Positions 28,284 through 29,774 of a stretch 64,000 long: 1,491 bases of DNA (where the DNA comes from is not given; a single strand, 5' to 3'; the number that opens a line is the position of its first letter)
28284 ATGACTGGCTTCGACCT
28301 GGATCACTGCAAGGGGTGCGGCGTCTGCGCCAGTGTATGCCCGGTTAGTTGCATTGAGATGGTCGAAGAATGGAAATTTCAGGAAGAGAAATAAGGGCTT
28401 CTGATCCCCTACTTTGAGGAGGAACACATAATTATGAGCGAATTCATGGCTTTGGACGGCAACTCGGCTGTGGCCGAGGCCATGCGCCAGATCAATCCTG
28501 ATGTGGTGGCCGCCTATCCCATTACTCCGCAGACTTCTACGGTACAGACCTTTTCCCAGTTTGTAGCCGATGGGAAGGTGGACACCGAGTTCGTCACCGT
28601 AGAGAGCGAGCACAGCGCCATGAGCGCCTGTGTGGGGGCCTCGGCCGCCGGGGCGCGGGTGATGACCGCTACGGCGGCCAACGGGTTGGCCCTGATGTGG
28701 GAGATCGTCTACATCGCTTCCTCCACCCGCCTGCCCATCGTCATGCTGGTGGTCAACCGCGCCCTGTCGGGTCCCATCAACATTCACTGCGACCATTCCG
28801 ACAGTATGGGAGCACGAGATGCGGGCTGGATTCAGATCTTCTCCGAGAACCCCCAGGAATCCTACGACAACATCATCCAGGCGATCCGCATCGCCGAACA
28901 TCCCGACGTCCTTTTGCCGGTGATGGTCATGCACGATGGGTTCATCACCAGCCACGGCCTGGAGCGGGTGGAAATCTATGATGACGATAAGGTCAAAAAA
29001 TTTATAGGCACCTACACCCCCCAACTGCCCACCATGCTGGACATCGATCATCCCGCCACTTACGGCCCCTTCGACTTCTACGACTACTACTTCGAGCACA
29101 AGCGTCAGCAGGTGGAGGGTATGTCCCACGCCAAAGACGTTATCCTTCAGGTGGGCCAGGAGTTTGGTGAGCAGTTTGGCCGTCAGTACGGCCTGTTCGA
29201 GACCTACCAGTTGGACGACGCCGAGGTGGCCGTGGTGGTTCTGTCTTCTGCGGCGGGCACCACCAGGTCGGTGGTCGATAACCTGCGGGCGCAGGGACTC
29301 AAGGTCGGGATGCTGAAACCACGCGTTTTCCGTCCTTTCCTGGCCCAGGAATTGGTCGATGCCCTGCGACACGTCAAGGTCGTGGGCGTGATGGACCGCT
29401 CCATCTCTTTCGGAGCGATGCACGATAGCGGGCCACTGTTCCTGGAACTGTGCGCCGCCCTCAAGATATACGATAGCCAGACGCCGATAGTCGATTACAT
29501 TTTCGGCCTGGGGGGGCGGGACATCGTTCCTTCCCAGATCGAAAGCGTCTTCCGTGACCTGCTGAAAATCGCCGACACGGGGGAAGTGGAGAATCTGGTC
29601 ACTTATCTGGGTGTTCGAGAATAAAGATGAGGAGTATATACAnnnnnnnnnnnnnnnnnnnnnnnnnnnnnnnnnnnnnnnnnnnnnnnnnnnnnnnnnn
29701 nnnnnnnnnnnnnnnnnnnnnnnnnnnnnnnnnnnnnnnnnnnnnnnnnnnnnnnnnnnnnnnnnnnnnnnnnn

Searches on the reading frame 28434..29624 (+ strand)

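Call 76: search_protein_families(library=pfam, proteins=[window:28434-29624:+], max_evalue=0.001)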
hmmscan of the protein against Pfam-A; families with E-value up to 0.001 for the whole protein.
window:28434-29624:+ (396 aa): 2 families
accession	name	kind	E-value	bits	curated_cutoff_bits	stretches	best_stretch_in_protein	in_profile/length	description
PF01855.24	POR_N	-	2e-74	250.7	27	1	15-240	1-229/231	Pyruvate flavodoxin/ferredoxin oxidoreductase, thiamine diP-bdg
PF17147.9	PFOR_II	-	1.1e-25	90.4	27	1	263-369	1-102/102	Pyruvate:ferredoxin oxidoreductase core domain II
